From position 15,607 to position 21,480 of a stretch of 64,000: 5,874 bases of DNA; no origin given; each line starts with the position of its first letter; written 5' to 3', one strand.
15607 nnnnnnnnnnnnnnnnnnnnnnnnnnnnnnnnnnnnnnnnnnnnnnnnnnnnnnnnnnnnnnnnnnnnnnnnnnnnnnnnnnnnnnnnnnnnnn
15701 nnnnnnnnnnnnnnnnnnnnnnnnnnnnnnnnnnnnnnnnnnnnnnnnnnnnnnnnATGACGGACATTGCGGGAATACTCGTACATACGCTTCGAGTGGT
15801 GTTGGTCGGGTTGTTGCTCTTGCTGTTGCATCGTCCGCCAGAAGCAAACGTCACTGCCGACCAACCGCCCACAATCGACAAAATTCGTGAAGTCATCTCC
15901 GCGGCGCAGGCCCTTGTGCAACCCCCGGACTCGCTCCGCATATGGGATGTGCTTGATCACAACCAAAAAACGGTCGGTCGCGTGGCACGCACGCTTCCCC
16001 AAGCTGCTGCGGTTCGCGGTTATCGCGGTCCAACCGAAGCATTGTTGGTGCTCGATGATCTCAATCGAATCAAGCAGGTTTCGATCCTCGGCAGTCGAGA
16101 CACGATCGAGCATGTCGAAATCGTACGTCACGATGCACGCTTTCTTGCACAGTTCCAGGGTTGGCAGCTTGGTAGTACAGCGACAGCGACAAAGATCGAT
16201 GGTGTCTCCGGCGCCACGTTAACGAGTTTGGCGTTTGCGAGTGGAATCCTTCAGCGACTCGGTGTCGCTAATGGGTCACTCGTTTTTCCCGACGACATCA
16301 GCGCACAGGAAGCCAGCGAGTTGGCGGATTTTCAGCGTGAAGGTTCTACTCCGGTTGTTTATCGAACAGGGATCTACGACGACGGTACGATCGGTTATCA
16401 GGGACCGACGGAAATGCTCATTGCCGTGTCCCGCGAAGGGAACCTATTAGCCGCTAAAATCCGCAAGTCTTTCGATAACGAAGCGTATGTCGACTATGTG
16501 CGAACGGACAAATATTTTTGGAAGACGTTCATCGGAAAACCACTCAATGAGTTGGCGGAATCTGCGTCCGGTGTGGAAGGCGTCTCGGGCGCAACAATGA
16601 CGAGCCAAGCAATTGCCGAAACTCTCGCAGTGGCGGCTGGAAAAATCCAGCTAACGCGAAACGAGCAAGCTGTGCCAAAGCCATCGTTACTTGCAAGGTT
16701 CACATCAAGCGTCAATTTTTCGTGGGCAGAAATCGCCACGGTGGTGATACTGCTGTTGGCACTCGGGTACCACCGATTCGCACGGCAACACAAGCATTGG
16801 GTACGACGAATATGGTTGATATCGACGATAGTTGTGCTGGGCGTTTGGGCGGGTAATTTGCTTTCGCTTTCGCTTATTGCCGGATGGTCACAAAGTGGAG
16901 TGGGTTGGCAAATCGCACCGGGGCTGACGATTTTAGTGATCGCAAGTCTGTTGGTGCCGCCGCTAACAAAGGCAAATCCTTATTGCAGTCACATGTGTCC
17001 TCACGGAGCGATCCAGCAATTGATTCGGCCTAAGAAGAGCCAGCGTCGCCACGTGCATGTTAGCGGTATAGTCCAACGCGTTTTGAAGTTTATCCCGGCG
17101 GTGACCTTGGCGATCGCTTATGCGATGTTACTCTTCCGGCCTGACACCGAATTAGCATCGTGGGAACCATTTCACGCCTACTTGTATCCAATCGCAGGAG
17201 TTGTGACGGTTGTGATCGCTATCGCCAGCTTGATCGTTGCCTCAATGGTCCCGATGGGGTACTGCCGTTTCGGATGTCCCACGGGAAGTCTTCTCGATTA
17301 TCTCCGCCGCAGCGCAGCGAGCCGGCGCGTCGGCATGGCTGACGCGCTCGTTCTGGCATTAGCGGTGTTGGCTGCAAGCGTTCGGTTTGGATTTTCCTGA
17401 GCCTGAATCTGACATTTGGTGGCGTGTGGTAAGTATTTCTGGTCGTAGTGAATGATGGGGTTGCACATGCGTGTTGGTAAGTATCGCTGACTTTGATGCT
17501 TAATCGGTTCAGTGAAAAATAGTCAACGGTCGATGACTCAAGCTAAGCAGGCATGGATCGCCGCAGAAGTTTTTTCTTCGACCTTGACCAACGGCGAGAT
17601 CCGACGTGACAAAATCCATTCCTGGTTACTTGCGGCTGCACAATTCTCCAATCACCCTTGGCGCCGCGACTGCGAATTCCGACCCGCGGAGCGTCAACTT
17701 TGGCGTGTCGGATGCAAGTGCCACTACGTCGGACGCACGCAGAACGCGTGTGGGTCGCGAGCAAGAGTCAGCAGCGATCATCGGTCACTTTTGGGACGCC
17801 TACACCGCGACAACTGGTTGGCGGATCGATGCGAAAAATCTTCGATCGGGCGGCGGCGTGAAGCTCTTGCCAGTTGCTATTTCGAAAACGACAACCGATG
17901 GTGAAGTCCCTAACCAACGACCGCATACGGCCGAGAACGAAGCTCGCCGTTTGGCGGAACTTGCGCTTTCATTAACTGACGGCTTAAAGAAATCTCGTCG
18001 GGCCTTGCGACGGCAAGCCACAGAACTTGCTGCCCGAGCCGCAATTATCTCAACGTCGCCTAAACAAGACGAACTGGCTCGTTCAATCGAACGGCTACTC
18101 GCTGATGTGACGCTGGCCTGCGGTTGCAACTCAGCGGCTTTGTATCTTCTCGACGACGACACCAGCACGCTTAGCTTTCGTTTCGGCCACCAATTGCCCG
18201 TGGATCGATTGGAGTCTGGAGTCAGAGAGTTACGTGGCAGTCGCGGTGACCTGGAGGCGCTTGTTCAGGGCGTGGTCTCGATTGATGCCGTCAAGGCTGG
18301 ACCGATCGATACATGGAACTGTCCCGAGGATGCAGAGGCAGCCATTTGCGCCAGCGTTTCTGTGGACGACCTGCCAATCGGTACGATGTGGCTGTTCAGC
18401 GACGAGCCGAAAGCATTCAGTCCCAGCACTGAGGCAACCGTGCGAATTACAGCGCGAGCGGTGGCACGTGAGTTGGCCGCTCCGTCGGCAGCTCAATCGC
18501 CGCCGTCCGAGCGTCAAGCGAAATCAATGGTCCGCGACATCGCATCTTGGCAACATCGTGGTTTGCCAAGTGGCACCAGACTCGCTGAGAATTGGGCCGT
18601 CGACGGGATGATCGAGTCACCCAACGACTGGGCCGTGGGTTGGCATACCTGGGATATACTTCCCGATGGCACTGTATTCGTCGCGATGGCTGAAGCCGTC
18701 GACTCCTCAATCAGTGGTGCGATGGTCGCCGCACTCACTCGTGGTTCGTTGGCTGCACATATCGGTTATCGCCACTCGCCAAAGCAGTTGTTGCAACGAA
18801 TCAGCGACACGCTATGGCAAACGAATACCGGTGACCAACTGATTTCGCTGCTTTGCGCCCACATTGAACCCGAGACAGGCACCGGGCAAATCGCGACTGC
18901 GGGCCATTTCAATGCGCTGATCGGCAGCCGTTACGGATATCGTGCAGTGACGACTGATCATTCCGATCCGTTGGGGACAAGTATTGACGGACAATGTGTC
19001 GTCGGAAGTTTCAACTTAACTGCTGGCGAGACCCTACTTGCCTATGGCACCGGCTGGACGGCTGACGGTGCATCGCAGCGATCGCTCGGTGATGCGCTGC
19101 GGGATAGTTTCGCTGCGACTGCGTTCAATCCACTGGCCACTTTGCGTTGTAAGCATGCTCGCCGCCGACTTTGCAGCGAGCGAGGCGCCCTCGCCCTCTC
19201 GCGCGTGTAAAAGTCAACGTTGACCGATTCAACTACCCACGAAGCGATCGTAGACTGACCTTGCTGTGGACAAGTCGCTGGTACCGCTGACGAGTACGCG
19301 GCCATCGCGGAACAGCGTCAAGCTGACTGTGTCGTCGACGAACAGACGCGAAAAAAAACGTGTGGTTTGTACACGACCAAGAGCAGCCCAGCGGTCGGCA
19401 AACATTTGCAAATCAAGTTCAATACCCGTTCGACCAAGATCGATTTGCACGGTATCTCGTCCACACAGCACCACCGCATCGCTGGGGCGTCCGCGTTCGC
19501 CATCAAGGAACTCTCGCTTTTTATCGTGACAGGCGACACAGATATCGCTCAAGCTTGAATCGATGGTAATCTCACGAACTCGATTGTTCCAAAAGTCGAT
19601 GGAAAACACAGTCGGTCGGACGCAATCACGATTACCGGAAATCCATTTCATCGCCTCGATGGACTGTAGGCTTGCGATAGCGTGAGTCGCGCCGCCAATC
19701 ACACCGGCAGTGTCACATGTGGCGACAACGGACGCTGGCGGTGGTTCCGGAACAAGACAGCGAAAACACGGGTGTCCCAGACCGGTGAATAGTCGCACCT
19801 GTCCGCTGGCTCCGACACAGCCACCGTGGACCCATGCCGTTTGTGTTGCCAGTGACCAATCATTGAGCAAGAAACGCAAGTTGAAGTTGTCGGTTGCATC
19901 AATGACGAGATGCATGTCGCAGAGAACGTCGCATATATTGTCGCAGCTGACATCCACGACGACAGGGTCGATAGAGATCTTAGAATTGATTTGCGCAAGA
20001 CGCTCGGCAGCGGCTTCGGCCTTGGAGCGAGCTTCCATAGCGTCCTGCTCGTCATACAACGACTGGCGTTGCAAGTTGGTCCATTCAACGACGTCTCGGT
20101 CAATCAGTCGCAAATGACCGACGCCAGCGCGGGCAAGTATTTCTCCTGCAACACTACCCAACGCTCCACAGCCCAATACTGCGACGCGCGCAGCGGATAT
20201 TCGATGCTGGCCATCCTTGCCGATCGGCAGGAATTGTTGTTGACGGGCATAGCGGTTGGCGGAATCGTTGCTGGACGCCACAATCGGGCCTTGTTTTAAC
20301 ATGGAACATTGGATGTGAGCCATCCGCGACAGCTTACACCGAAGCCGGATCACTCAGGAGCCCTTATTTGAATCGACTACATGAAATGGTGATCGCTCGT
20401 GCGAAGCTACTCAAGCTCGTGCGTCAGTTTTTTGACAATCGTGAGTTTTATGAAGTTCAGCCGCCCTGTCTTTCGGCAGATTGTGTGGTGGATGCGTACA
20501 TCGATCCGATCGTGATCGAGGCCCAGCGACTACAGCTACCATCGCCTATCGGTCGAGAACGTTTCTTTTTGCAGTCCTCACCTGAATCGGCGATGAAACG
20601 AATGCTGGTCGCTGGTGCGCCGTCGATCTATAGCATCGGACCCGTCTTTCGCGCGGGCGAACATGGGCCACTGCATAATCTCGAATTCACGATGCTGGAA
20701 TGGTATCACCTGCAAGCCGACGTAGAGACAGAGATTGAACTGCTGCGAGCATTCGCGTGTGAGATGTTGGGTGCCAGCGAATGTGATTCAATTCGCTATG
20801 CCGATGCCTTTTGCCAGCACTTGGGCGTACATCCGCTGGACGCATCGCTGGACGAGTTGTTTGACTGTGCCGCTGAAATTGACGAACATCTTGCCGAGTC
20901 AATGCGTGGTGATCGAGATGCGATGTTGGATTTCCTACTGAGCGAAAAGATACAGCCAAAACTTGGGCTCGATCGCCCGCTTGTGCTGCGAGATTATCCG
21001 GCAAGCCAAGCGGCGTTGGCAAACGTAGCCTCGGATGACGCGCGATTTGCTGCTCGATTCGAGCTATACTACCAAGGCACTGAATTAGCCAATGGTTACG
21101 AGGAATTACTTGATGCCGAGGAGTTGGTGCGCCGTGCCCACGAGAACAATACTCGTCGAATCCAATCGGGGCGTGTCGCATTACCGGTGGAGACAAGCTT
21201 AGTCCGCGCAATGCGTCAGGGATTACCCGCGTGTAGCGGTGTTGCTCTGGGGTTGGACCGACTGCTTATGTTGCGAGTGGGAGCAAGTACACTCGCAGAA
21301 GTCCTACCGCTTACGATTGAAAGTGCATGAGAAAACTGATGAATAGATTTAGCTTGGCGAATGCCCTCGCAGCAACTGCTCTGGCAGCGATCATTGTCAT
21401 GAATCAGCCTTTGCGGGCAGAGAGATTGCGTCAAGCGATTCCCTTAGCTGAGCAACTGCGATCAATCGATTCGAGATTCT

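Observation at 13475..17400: Periplasmic FAD oxidoreductase translationally coupled to a NosR-like 2xFMN-bind polyferredoxin membrane protein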

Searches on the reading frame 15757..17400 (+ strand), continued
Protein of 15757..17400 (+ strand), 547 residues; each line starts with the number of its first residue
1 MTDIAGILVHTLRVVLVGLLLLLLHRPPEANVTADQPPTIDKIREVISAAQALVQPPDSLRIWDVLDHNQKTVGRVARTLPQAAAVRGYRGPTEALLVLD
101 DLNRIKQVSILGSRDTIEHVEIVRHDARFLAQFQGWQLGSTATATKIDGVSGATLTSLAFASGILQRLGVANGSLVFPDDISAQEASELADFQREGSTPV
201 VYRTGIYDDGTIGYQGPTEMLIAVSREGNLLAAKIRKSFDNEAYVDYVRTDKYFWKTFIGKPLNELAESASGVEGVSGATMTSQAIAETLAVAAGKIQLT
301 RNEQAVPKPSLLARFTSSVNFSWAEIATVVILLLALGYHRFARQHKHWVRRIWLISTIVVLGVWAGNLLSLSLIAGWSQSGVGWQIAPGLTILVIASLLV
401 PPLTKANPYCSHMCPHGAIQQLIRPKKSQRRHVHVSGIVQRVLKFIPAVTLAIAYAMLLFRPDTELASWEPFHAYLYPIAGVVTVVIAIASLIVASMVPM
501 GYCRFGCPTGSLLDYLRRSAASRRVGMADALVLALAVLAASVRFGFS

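Call 78: search_protein_families(library=pfam, proteins=[L069:183-3302:+, L069:6157-8913:+, L051:8372-9805:+, L054:4529-5461:+, L079:2615-3817:+, L058:11687-14818:-, L078:7916-9160:+, L071:9258-9833:+, L053:469-1425:-, L064:7824-9041:+], max_evalue=0.0001)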
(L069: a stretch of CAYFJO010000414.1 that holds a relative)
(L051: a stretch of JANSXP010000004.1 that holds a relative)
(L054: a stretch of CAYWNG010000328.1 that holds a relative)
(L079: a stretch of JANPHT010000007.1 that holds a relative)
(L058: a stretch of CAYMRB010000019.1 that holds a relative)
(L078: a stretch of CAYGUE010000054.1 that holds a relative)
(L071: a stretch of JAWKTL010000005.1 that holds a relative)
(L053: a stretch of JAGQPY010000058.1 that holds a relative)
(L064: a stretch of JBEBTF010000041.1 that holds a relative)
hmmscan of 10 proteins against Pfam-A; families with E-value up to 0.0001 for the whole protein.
L069:183-3302:+ (1039 aa): 5 families
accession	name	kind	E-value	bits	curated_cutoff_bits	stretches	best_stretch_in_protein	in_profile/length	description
PF23500.1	DUF7133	-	5.6e-77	260.1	27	1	46-396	2-383/385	Domain of unknown function (DUF7133)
PF13646.12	HEAT_2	-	3.1e-14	53.4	27.7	1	729-792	10-71/88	HEAT repeats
PF00034.26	Cytochrom_C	-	5.3e-07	31.3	21.3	1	885-927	2-45/90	Cytochrome c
PF13442.11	Cytochrome_CBB3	-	1.6e-05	25.6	27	0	883-918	2-33/68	Cytochrome C oxidase, cbb3-type, subunit III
PF02985.28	HEAT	-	7.9e-05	23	23.5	0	520-537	8-25/31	HEAT repeat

L069:6157-8913:+ (918 aa): 3 families
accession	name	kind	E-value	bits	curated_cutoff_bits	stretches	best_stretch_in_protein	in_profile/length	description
PF07195.17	FliD_C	-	4.2e-37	128.2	25.4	1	687-899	10-235/236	Flagellar hook-associated protein 2 C-terminus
PF02465.23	FliD_N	-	5.1e-11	43.5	24.8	1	20-115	2-97/97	Flagellar hook-associated protein 2 N-terminus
PF07196.18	Flagellin_IN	-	7.8e-08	32.8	22.7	0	595-634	7-48/55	Flagellin hook IN motif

L051:8372-9805:+ (477 aa): 1 family
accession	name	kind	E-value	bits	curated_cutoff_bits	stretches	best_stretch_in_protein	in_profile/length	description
PF01487.21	DHquinase_I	-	5.1e-32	112.3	22.2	1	3-207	1-228/230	Type I 3-dehydroquinase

L054:4529-5461:+ (310 aa): 1 family
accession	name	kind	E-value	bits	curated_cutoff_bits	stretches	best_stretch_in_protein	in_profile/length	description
PF04116.19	FA_hydroxylase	-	9.7e-26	91.2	31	1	99-231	3-132/132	Fatty acid hydroxylase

L079:2615-3817:+ (400 aa): 3 families
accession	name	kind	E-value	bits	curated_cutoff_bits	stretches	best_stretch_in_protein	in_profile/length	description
PF22725.1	GFO_IDH_MocA_C3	-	1e-27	97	27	1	153-284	1-123/124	GFO/IDH/MocA C-terminal domain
PF01408.29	GFO_IDH_MocA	-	8.7e-25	88.2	24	1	14-145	2-120/120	Oxidoreductase family, NAD-binding Rossmann fold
PF02894.22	GFO_IDH_MocA_C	-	2.1e-22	80.5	22.9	1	157-392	1-217/218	Oxidoreductase family, C-terminal alpha/beta domain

L058:11687-14818:- (1043 aa): 2 families
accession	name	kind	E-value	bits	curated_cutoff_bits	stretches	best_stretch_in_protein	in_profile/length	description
PF02838.20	Glyco_hydro_20b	-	3.7e-17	63.7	26.1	1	28-162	3-124/124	Glycosyl hydrolase family 20, domain 2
PF00728.28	Glyco_hydro_20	-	6.5e-07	29.4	22.3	1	220-397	72-261/348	Glycosyl hydrolase family 20, catalytic domain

L078:7916-9160:+ (414 aa): 2 families
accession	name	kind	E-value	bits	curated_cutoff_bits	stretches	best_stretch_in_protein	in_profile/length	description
PF00557.29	Peptidase_M24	-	1e-51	176.1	23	1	182-389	2-208/208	Metallopeptidase family M24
PF01321.24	Creatinase_N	-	8e-17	62.4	22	1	40-173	1-127/128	Creatinase/Prolidase N-terminal domain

L071:9258-9833:+ (191 aa): 1 family
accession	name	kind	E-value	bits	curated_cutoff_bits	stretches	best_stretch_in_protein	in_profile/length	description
PF11845.13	Tll0287-like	-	6.3e-06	27.1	24.1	1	48-171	6-116/144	Tll0287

L053:469-1425:- (318 aa): 2 families
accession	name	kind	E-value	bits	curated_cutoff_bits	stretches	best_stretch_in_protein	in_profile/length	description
PF07596.16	SBP_bac_10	-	3e-48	165.6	23.3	1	33-290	1-267/268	Protein of unknown function (DUF1559)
PF07963.17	N_methyl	-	1.2e-09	37.8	21.2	1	5-29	3-27/27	Prokaryotic N-terminal methylation motif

L064:7824-9041:+ (405 aa): 1 family
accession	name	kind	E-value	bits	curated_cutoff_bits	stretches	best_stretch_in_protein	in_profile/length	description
PF25209.1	Phage_capsid_4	-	1.5e-16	61.9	27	1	74-398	7-258/262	Phage capsid protein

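Call 103: search_protein_families(library=ncbifam, proteins=[L041:11760-12695:+, L066:5885-7321:+], max_evalue=0.01)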
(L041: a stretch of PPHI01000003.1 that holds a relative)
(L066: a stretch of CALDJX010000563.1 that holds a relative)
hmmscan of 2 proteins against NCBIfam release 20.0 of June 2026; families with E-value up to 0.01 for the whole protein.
L041:11760-12695:+ (311 aa): 0 families

L066:5885-7321:+ (478 aa): 1 family
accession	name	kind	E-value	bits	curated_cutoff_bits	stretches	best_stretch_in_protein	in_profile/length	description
NF007774.0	PRK10461.1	equivalog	2.5e-75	253.6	498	1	64-382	30-344/351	FAD:protein FMN transferase ApbE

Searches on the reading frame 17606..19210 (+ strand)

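Call 21: search_protein_families(library=pfam, proteins=[window:17606-19210:+], max_evalue=0.001)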
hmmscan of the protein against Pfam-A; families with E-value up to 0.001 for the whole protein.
window:17606-19210:+ (534 aa): 2 families
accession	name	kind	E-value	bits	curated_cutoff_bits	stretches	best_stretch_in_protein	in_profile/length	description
PF07228.17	SpoIIE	-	4e-16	59.9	25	1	353-494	1-143/192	Stage II sporulation protein E (SpoIIE)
PF13492.12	GAF_3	-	0.00046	21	27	0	169-289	14-126/129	GAF domain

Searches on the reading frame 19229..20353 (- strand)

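Call 21: search_protein_families(library=pfam, proteins=[window:19229-20353:-], max_evalue=0.001)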
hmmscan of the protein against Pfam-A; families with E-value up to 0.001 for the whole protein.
window:19229-20353:- (374 aa): 1 family
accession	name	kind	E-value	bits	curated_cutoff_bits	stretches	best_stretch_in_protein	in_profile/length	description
PF00899.27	ThiF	-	4.4e-67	226.1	28.1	1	35-265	1-230/238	ThiF family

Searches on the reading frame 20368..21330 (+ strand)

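Call 21: search_protein_families(library=pfam, proteins=[window:20368-21330:+], max_evalue=0.001)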
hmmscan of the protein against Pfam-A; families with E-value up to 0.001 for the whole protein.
window:20368-21330:+ (320 aa): 1 family
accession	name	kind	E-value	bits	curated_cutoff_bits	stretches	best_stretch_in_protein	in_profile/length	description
PF00152.25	tRNA-synt_2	-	7.6e-36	124.2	25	1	3-314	17-303/308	tRNA synthetases class II (D, K and N)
